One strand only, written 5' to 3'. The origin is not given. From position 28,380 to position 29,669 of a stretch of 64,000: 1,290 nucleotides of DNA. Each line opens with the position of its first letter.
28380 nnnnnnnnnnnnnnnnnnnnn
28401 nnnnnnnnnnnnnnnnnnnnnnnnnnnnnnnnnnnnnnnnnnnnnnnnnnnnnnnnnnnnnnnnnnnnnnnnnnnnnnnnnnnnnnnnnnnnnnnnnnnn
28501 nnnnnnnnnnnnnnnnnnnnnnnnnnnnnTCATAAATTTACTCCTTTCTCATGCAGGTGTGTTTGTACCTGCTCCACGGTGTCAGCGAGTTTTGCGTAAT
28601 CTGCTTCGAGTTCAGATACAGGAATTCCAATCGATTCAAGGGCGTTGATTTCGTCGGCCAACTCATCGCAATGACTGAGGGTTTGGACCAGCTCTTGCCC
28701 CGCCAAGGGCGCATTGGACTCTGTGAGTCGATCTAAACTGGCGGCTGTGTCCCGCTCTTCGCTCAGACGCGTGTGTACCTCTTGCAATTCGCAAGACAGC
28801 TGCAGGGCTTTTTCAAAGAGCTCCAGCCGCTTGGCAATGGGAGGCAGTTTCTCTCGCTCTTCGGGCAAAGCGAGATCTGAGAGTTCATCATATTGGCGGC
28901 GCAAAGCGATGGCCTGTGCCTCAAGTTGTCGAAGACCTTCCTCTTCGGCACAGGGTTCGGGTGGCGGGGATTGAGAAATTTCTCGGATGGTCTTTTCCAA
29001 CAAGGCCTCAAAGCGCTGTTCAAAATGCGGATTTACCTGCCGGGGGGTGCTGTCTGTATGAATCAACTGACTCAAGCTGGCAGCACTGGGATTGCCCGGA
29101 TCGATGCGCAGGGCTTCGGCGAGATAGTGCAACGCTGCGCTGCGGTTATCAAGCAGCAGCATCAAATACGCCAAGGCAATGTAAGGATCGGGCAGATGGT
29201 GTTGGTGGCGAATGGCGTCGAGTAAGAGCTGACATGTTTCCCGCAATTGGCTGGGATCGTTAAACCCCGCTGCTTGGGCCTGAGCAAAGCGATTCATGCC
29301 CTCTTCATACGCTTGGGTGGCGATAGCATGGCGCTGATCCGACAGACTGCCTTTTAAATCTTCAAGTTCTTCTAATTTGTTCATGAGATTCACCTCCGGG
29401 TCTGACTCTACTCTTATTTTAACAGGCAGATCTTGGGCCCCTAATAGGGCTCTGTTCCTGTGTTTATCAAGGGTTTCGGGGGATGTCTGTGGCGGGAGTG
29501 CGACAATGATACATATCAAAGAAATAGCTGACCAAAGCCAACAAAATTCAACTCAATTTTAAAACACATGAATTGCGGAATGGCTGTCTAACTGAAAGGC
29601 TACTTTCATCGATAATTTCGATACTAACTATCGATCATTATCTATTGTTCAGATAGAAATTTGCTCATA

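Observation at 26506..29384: Bacterial calpain-like (C2) cysteine protease with split catalytic boxes, translationally coupled to a TPR-like partner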

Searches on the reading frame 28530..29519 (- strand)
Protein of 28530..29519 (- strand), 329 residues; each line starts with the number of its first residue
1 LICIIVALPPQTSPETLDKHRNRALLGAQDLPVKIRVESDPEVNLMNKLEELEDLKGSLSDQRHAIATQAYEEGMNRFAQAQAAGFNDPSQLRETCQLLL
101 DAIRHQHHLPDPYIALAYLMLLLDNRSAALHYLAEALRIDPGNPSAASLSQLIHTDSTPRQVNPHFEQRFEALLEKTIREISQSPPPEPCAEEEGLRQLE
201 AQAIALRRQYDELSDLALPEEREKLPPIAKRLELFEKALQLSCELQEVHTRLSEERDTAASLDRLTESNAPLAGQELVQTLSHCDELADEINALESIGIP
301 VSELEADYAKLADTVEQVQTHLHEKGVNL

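Call 3: search_protein_families(library=pfam, proteins=[window:28530-29519:-], max_evalue=1)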
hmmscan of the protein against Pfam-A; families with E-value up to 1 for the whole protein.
window:28530-29519:- (329 aa): 4 families
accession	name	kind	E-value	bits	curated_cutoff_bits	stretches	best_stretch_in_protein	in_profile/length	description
PF07719.23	TPR_2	-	0.0013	19.2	27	1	112-143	3-34/34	Tetratricopeptide repeat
PF13428.12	TPR_14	-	0.015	16.4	23.5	1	110-146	1-37/44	Tetratricopeptide repeat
PF14853.12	Fis1_TPR_C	-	0.019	15.6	25.3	1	124-155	15-46/53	Fis1 C-terminal tetratricopeptide repeat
PF14559.12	TPR_19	-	0.55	11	25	1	109-149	24-64/68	Tetratricopeptide repeat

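Call 4: search_protein_families(library=ncbifam, proteins=[window:28530-29519:-], max_evalue=1)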
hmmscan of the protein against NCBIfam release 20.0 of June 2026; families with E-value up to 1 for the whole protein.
window:28530-29519:- (329 aa): 4 families
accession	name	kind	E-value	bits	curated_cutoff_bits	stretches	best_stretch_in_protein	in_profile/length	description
TIGR02521.1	type_IV_pilW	equivalog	0.0067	16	154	2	83-146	38-101/234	type IV pilus biogenesis/stability protein PilW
NF011990.0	PRK15446.2-6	subfamily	0.068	11.8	233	1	246-304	198-256/390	alpha-D-ribose 1-methylphosphonate 5-triphosphate diphosphatase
NF047558.1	TPR_END_plus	domain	0.14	12.2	32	1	116-143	5-32/56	TPR end-of-group domain-containing protein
NF047865.1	rSAM_PapB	equivalog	0.2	10.9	340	1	158-235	162-237/330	PapB family radical SAM/SPASM ranthipeptide maturase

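Call 24: find_homologous_proteins(query=window:28530-29384:-)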
Query window:28530-29384:- (284 aa): 3 proteins with E <= 0.001 among 5650 candidates.
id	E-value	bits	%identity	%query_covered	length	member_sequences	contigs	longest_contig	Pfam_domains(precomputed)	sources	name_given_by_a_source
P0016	7.5e-171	585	96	100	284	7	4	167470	-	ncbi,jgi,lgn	jgi:hypothetical protein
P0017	1.1e-130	453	76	100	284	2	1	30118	-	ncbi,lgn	ncbi:MAG: hypothetical protein AB7I41_13100 [Candidatus Sericytochromatia bacterium]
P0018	9.6e-106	371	66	99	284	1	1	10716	-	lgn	-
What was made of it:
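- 28530..29384 (-): Partner gene, 284 aa, acidic (pI 4.7). Member of a large lineage-specific family built from a TPR domain plus a helical bundle. Homologues are 284 aa (call 24).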

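Call 35: find_homologous_proteins(query=A4, max_evalue=0.01)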
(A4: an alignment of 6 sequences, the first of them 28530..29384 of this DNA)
Query A4 (6 sequences) (284 aa, profile of the alignment): 8 proteins with E <= 0.01 among 8000 candidates.
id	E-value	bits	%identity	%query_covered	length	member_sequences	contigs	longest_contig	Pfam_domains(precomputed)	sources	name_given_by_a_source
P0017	9.2e-119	414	76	100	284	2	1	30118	-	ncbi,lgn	ncbi:MAG: hypothetical protein AB7I41_13100 [Candidatus Sericytochromatia bacterium]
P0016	2.4e-116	406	96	100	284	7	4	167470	-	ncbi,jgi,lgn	jgi:hypothetical protein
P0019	4.3e-115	402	25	89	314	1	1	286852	-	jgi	jgi:predicted RNase H-like nuclease (RuvC/YqgF family)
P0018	2.2e-96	341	66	99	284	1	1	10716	-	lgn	-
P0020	1.5e-60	223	26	89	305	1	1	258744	-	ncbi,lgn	-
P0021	7.6e-33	132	27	24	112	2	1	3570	-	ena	-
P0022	1.7e-27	114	24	22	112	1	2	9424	-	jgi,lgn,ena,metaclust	metaclust:\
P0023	8.9e-13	66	27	17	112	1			-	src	-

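Call 36: find_encoding_contigs(protein=P0020, flank=10000, max_places=2)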
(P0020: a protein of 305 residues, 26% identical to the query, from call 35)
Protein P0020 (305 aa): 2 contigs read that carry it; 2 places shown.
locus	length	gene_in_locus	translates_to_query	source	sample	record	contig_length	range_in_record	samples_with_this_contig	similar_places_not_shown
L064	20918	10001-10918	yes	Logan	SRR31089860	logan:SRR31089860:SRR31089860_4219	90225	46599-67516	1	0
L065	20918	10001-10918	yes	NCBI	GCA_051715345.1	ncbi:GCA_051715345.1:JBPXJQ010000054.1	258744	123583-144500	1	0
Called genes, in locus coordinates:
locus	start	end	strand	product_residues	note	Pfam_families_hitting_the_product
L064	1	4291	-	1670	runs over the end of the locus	PF13424:TPR_12 (weak)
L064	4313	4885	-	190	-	-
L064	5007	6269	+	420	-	PF00266:Aminotran_5, PF22580:KYNU_C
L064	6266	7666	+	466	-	PF01494:FAD_binding_3, PF08491:SE (faint)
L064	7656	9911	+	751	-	PF23914:TPR_CcmH_CycH, PF13432:TPR_16, PF14559:TPR_19, PF12895:ANAPC3, PF14559:TPR_19, PF13432:TPR_16, PF14559:TPR_19, PF13844:Glyco_transf_41, +26 more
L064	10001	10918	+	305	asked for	-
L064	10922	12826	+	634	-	-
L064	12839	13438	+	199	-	-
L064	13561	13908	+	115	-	PF09954:DUF2188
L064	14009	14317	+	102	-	PF04341:DUF485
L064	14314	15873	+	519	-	PF00474:SSF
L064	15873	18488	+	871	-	PF00069:Pkinase, PF07714:PK_Tyr_Ser-Thr, PF01636:APH (faint), PF03109:ABC1 (faint), PF14531:Kinase-like (faint), PF00069:Pkinase, PF07714:PK_Tyr_Ser-Thr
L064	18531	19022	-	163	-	-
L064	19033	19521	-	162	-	-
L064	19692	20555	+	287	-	PF00126:HTH_1, PF03466:LysR_substrate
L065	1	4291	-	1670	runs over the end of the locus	PF13424:TPR_12 (weak)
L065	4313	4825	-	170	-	-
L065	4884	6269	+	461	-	PF00266:Aminotran_5, PF22580:KYNU_C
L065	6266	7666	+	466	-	PF01494:FAD_binding_3, PF08491:SE (faint)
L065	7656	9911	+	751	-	PF23914:TPR_CcmH_CycH, PF13432:TPR_16, PF14559:TPR_19, PF12895:ANAPC3, PF14559:TPR_19, PF13432:TPR_16, PF14559:TPR_19, PF13844:Glyco_transf_41, +26 more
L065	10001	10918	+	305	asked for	-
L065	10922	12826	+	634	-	-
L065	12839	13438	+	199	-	-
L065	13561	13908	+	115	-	PF09954:DUF2188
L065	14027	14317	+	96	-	PF04341:DUF485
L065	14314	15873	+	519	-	PF00474:SSF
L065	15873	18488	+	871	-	PF00069:Pkinase, PF07714:PK_Tyr_Ser-Thr, PF01636:APH (faint), PF03109:ABC1 (faint), PF14531:Kinase-like (faint), PF00069:Pkinase, PF07714:PK_Tyr_Ser-Thr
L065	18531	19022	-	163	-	-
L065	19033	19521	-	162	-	-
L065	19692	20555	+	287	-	PF00126:HTH_1, PF03466:LysR_substrate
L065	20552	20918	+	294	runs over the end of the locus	PF00126:HTH_1, PF03466:LysR_substrate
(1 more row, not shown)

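Call 37: find_encoding_contigs(protein=P0021, flank=6000, max_places=2)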
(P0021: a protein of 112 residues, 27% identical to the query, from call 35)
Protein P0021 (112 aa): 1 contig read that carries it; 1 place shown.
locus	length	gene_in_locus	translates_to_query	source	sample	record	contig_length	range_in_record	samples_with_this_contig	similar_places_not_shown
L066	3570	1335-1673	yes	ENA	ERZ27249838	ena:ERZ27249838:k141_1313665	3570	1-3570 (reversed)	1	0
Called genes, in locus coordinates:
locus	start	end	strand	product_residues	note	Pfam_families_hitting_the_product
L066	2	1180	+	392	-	?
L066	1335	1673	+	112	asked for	-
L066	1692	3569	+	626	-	?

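Call 38: find_encoding_contigs(protein=P0016, flank=10000, max_places=4)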
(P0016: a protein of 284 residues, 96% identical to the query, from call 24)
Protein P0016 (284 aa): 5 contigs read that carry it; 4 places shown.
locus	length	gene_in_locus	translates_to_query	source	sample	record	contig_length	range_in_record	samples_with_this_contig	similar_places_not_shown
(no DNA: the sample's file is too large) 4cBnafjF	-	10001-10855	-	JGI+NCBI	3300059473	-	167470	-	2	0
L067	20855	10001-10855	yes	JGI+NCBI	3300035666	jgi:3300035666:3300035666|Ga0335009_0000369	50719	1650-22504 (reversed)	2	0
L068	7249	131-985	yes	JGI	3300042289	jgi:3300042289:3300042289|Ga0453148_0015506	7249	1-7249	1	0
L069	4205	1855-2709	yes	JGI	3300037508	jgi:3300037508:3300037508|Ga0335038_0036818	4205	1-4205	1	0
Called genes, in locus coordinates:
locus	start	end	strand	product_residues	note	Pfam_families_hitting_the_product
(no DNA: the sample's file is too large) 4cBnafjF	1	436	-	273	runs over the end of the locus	PF03009:GDPD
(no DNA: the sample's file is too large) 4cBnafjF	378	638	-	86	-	-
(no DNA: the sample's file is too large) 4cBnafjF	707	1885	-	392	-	PF13449:Phytase-like (faint), PF24684:Vgb_lyase (faint), PF01436:NHL, PF25021:TEN_NHL (weak)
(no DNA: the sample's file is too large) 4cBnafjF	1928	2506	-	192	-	PF27539:Y2318_C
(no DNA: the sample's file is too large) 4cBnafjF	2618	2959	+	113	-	-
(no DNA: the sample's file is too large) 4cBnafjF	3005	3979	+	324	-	PF11927:HODM_asu-like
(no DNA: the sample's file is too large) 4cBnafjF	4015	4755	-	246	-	PF05401:NodS, PF13489:Methyltransf_23, PF01209:Ubie_methyltran, PF05175:MTS, PF13847:Methyltransf_31, PF08241:Methyltransf_11, PF08242:Methyltransf_12, PF13649:Methyltransf_25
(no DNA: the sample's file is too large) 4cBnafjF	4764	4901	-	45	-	-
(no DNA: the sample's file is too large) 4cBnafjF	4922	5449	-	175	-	PF00293:NUDIX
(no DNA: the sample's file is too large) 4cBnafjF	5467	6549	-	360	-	-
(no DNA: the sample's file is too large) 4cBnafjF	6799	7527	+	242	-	-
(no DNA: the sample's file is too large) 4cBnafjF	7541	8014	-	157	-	-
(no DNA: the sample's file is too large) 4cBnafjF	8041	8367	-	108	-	PF04993:TfoX_N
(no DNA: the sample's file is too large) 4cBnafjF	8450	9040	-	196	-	PF06414:Zeta_toxin (weak), PF07931:CPT, PF13671:AAA_33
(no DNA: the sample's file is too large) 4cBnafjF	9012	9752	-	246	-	PF01596:Methyltransf_3, PF13847:Methyltransf_31 (weak), PF08241:Methyltransf_11 (faint), PF13578:Methyltransf_24, PF13649:Methyltransf_25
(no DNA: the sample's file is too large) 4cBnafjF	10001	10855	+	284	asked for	-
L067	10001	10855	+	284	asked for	-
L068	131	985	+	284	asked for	-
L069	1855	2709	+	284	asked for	-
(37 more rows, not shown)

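Call 40: search_protein_families(library=pfam, proteins=[L065:10922-12826:+, L065:12839-13438:+, P0020, P0019], max_evalue=1)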
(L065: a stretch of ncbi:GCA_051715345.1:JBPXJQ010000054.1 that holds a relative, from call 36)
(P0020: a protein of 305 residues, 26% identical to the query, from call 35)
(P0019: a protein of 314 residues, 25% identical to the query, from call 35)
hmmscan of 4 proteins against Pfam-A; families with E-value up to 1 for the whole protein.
L065:10922-12826:+ (634 aa): 1 family
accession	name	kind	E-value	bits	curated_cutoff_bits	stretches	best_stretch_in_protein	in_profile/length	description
PF20988.2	SidF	-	0.0046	15.5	27.1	1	461-496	690-724/839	Phosphoinositide phosphatase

L065:12839-13438:+ (199 aa): 0 families

P0020 (305 aa): 12 families
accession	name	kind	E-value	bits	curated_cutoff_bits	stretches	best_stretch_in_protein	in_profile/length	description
PF00515.34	TPR_1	-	0.008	16.4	27.8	1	72-101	5-34/34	Tetratricopeptide repeat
PF13428.12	TPR_14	-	0.0096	17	23.5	1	71-104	4-37/44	Tetratricopeptide repeat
PF13432.12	TPR_16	-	0.041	14.8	32.7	1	52-102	15-65/65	Tetratricopeptide repeat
PF14559.12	TPR_19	-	0.042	14.6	25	1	53-110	10-67/68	Tetratricopeptide repeat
PF05531.17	NPV_P10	-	0.084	13.8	29.8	0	169-212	21-65/75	Nucleopolyhedrovirus P10 protein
PF13181.12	TPR_8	-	0.09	13.4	25.7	1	74-101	7-34/34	Tetratricopeptide repeat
PF25068.1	ARM_TT21_4th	-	0.092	13.4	30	1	182-253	29-98/153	Tetratricopeptide repeat protein 21 forth ARM domain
PF10076.14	Phage_Mu_Gp48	-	0.12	12.6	37.4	1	158-209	12-62/150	Bacteriophage Mu-like, Gp48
PF05802.16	SctB2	-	0.23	12.4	26.5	1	162-208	7-53/162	SPI-2 type 3 secretion system translocon protein SctB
PF07719.23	TPR_2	-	0.28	11.8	27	1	71-101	4-34/34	Tetratricopeptide repeat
PF19191.5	HEF_HK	-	0.32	12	24.1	0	276-305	34-63/67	HEF_HK domain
PF01025.24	GrpE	-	0.78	9.8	25.8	0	154-211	27-84/165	GrpE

P0019 (314 aa): 19 families
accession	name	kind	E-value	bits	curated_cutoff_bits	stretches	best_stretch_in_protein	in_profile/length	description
PF05531.17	NPV_P10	-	0.0057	17.6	29.8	0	174-214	17-58/75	Nucleopolyhedrovirus P10 protein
PF14559.12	TPR_19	-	0.0073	17.1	25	0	86-109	5-28/68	Tetratricopeptide repeat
PF16809.10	NleF_casp_inhib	-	0.027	15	24.1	1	266-309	15-58/145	NleF caspase inhibitor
PF15372.11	DUF4600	-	0.04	14.6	27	0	240-282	6-41/128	Domain of unknown function (DUF4600)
PF08919.15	F_actin_bind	-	0.041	14.4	23.6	1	233-277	18-61/112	F-actin binding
PF20449.3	DUF6706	-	0.085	13.6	23.8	1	278-302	72-95/108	Family of unknown function (DUF6706)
PF03961.19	FapA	-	0.1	12.6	31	1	133-199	163-225/272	Flagellar Assembly Protein A beta solenoid domain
PF25472.1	DUF7902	-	0.12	13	26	1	176-214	2-40/85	Domain of unknown function (DUF7902)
PF24319.2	DUF7491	-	0.13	13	30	1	165-198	53-86/90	Coiled-coil region of unknown function (DUF7491)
PF08663.15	HalX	-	0.14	13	23.2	0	175-193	35-53/68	HalX domain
PF11083.13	Relaxase_C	-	0.15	12.7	30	1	173-276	24-121/125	C-terminal helical hairpin domain from relaxase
PF04513.17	Baculo_PEP_C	-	0.15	12.5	38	0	171-218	34-76/140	Baculovirus polyhedron envelope protein, PEP, C terminus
PF08702.15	Fib_alpha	-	0.22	12.2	29.9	1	172-265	46-133/143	Fibrinogen alpha/beta chain family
PF23203.1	KIF21A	-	0.27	11.4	28.5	0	218-271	37-92/161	KIF21A-like domain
PF13428.12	TPR_14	-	0.28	12.4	23.5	0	73-109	2-38/44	Tetratricopeptide repeat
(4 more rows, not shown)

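Call 47: predict_structure(alignment_id=A5)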
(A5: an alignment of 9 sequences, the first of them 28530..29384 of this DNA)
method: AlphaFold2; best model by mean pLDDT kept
length: 284 residues; sequences in the alignment: 9
mean_pLDDT: 84.9   pTM: 0.51
mean pLDDT of the five models: 84.9, 84.7, 84.0, 82.1, 81.0
residues with pLDDT >= 90: 118; 70-90: 141; 50-70: 13; < 50: 12
segments of 3 or more residues with pLDDT < 50: 111-120
pLDDT, mean of each block of 10 residues (from residue 1): 59 78 88 84 82 88 87 82 84 86 78 41 76 90 87 91 88 84 93 92 93 93 91 94 94 88 94 93 79
secondary structure, 60 per line:
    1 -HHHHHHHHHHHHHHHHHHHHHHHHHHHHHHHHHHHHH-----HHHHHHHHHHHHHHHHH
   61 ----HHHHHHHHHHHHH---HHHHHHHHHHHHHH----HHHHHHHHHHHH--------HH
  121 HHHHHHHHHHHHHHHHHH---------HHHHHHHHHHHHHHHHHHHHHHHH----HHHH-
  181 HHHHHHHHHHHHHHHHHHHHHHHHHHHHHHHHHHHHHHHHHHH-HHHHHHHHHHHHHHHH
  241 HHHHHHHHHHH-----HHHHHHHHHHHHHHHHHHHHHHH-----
elements in order: H2-38 H44-60 H65-77 H81-94 H99-110 H119-138 H148-171 H176-179 H181-223 H225-251 H257-279
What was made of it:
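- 28530..29384 (-): AF2 model is all-helical, pLDDT 84.9 (call 47).
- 28533..29030 (-): Partner C-terminal helical domain (residues 119-284) carrying the family motif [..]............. The window copy reads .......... Long helices 119-279 (call 47).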

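Call 49: search_protein_representatives(alignment_id=A5)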
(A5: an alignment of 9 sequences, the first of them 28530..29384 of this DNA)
Query: 9 sequences, 284 profile positions. Proteins with E-value up to 0.001 (for the whole library): 1173; up to 1e-10: 490; up to 1e-30: 104. The best 150 are listed.
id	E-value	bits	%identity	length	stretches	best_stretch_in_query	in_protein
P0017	4.4e-128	442.9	-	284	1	1-284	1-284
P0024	1.0e-73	264.6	-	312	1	1-284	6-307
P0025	1.1e-52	195.6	-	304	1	3-280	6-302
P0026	6.9e-45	169.9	-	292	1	4-281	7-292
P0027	9.3e-45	169.5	-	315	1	5-280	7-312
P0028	1.3e-44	169.0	-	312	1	23-281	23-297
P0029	1.7e-44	168.7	-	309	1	4-277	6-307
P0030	1.9e-44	168.5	-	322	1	4-284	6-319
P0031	1.2e-42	162.6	-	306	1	7-278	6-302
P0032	1.9e-42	162.0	-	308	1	4-280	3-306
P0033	1.2e-41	159.3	-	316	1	5-280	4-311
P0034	1.7e-41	158.8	-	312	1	4-277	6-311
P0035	3.3e-41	157.8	-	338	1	3-281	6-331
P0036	4.8e-41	157.3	-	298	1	3-280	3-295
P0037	4.9e-41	157.3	-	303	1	11-281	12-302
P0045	1.0e-39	153.0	-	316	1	1-282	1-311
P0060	1.7e-37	145.7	-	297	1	6-279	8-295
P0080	2.8e-35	138.4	-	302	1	4-281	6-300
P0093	1.1e-33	133.1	-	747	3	5-282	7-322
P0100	4.3e-33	131.2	-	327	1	3-282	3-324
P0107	2.1e-32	129.0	-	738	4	8-283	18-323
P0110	2.6e-32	128.6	-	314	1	16-277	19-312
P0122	2.6e-31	125.4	-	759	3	8-281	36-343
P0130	2.1e-30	122.4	-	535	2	9-284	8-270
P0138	5.1e-30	121.1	-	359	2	120-281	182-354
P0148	2.5e-29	118.9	-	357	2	10-116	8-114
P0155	9.2e-29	117.0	-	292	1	4-280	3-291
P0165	3.0e-28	115.3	-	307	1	1-279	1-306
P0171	9.7e-28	113.7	-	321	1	7-273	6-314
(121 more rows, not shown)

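Call 50: list_cluster_members(proteins=[P0024, P0025, P0026, P0027, P0030, P0035, P0045, P0093, P0107, P0130])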
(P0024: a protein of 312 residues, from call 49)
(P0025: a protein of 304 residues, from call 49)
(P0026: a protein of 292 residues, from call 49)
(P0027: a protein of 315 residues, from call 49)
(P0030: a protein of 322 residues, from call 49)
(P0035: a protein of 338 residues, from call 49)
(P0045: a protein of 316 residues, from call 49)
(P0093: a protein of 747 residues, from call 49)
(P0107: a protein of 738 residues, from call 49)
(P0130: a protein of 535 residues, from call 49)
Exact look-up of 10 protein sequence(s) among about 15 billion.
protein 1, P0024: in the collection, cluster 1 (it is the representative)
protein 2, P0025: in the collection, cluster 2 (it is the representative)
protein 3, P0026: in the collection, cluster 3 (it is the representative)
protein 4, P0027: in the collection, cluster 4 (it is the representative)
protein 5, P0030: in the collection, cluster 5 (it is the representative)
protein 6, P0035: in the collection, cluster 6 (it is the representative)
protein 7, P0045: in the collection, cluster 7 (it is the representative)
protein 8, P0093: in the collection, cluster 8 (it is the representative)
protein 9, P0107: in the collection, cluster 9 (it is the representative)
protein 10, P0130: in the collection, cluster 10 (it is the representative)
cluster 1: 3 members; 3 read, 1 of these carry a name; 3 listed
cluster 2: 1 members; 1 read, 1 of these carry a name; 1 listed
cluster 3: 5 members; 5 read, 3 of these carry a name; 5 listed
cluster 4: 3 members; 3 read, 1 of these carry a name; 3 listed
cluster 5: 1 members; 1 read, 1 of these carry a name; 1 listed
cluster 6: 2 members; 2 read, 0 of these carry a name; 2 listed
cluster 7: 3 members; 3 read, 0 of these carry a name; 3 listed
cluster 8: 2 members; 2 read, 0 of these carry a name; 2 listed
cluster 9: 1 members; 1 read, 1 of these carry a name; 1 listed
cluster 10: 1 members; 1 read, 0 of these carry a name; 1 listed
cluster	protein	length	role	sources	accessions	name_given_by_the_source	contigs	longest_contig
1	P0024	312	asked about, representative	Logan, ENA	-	-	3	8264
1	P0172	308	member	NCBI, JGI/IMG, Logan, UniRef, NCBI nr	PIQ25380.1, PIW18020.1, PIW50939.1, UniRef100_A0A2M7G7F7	hypothetical protein COW36_06665 [bacterium (Candidatus Blackallbacteria) ... | Tetratricopeptide repeat protein n=1 Tax=bacterium (Candidatus Blackallbacteria) ... | MAG: hypothetical protein COW64_15245 [bacterium (Candidatus Blackallbacteria) ...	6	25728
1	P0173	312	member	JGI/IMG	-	-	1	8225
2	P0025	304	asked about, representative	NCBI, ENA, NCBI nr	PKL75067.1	MAG: hypothetical protein CVV27_17290 [Candidatus Melainabacteria bacterium ...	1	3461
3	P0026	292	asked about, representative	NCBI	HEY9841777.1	MAG TPA: hypothetical protein V6D23_15050 [Candidatus Obscuribacterales bacterium]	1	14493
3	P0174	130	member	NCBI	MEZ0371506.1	MAG: hypothetical protein ACAI44_20620, partial [Candidatus Sericytochromatia bacterium]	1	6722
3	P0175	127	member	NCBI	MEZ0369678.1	MAG: hypothetical protein ACAI44_11390, partial [Candidatus Sericytochromatia bacterium]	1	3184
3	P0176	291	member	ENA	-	-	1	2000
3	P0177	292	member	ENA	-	-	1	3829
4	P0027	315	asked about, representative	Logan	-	-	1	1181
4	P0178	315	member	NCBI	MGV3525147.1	MAG: hypothetical protein ACO1RX_13025 [Candidatus Sericytochromatia bacterium]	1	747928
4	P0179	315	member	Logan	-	-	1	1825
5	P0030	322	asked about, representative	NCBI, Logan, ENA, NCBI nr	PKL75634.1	MAG: hypothetical protein CVV27_14350 [Candidatus Melainabacteria bacterium ...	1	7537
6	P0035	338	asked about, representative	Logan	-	-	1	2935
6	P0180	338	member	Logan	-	-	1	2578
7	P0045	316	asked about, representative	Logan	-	-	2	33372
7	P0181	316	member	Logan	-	-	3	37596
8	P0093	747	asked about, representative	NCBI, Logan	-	-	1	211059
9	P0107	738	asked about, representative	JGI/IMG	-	tetratricopeptide (TPR) repeat protein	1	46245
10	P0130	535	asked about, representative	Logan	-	-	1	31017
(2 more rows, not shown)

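Call 51: search_protein_families(library=pfam, proteins=[P0024, P0025, P0026, P0027, P0030, P0035, P0093, P0107, P0122, P0130], max_evalue=0.01)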
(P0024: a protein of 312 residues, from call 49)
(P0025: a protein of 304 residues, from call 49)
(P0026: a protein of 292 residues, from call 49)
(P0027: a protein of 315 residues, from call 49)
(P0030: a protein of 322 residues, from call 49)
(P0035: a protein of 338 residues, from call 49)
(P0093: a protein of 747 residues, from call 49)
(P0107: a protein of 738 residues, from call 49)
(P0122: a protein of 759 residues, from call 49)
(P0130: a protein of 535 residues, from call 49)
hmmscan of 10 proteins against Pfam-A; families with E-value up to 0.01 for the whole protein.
P0024 (312 aa): 3 families
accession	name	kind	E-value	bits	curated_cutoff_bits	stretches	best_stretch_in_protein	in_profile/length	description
PF14559.12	TPR_19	-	6.7e-07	30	25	1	52-114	5-67/68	Tetratricopeptide repeat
PF05531.17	NPV_P10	-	0.00018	22.4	29.8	0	254-305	12-63/75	Nucleopolyhedrovirus P10 protein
PF13428.12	TPR_14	-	0.0011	19.9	23.5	1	72-110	1-39/44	Tetratricopeptide repeat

P0025 (304 aa): 3 families
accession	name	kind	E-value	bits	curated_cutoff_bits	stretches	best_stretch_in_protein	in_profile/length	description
PF00515.34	TPR_1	-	0.0018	18.4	27.8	0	72-102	4-34/34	Tetratricopeptide repeat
PF07719.23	TPR_2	-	0.0079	16.7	27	0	72-102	4-34/34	Tetratricopeptide repeat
PF13414.12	TPR_11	-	0.0094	16.1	26.8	0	43-80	2-39/42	TPR repeat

P0026 (292 aa): 4 families
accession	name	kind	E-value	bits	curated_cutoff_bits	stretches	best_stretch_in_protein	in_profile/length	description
PF13414.12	TPR_11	-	0.00029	20.9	26.8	0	50-82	10-42/42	TPR repeat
PF13181.12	TPR_8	-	0.00033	21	25.7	0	73-101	6-34/34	Tetratricopeptide repeat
PF00515.34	TPR_1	-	0.002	18.3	27.8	0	73-101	6-34/34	Tetratricopeptide repeat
PF24583.1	DUF7610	-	0.0056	17.3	27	0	167-189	51-74/79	Domain of unknown function (DUF7610)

P0027 (315 aa): 4 families
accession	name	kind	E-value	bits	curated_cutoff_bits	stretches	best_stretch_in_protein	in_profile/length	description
PF14559.12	TPR_19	-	0.00057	20.6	25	1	50-106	8-64/68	Tetratricopeptide repeat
PF24611.2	Spectrin_Anc-1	-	0.0017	19.1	33.2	0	135-191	22-80/115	Nuclear anchorage protein 1, spectrin-like repeat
PF13431.12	TPR_17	-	0.0026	18.4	24.4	1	56-87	2-33/34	Tetratricopeptide repeat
PF00515.34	TPR_1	-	0.0058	16.8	27.8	0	67-99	1-33/34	Tetratricopeptide repeat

P0030 (322 aa): 0 families

P0035 (338 aa): 0 families

P0093 (747 aa): 1 family
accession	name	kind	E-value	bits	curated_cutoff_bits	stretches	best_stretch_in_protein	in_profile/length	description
PF11077.13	DUF2616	-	0.01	16.1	25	0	511-561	52-98/171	Protein of unknown function (DUF2616)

P0107 (738 aa): 0 families

P0122 (759 aa): 0 families

P0130 (535 aa): 5 families
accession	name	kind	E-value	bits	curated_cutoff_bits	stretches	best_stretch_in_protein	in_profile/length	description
PF00515.34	TPR_1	-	1.1e-05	25.5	27.8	1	67-97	3-33/34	Tetratricopeptide repeat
PF07719.23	TPR_2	-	0.00083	19.7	27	1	68-97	4-33/34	Tetratricopeptide repeat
PF14559.12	TPR_19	-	0.0017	19.1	25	0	51-108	11-68/68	Tetratricopeptide repeat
PF13428.12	TPR_14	-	0.0022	18.9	23.5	0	68-103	4-39/44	Tetratricopeptide repeat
PF14853.12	Fis1_TPR_C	-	0.0022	18.6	25.3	1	79-113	15-49/53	Fis1 C-terminal tetratricopeptide repeat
